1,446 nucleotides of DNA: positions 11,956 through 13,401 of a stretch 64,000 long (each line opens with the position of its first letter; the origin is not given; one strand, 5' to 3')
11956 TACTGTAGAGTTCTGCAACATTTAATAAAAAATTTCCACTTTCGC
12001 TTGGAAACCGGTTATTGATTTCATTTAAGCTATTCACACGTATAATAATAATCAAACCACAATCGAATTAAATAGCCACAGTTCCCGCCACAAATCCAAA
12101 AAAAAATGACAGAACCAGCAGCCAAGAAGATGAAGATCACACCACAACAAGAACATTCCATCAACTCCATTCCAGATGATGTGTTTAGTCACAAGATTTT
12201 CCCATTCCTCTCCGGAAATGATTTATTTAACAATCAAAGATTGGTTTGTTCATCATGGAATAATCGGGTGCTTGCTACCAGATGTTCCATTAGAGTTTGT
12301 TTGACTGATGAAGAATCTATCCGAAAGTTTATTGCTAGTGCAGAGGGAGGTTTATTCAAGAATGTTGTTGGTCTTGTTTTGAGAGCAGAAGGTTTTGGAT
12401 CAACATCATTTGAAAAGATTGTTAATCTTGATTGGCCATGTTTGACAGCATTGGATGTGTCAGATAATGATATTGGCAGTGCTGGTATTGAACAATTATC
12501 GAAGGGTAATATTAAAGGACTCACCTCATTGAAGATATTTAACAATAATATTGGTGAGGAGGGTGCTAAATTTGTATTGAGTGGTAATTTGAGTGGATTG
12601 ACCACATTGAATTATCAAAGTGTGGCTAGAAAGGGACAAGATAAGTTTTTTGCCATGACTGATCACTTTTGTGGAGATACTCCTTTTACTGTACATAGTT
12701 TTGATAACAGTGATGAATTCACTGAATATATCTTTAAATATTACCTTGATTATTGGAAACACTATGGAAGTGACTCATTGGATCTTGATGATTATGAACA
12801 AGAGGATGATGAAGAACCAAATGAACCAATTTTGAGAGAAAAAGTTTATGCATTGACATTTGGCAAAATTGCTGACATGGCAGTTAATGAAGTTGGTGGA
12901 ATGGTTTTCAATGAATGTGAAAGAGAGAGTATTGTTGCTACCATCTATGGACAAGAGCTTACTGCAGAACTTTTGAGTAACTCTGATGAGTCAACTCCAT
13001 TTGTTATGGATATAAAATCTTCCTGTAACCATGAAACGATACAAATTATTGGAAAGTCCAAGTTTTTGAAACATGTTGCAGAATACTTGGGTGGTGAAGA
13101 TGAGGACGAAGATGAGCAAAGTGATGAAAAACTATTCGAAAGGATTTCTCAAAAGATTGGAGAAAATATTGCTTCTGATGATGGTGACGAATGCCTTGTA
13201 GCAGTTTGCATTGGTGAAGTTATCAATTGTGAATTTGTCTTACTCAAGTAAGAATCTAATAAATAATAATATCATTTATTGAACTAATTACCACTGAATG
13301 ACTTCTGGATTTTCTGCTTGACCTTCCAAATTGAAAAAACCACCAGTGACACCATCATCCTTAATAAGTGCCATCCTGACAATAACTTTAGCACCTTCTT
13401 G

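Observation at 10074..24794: Three paralogous Zn2Cys6 regulator genes with identical 3-exon architecture interleaved with tailoring-type enzyme genes: candidate co-regulated metabolic module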

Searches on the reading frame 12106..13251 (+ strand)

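Call 10: search_protein_families(library=pfam, max_evalue=0.01, proteins=[window:12106-13251:+])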
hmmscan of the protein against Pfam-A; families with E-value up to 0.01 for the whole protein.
window:12106-13251:+ (381 aa): 1 family
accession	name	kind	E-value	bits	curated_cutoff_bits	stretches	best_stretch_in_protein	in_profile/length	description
PF13516.12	LRR_6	-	4.4e-08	33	23.4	1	111-131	3-23/24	Leucine Rich repeat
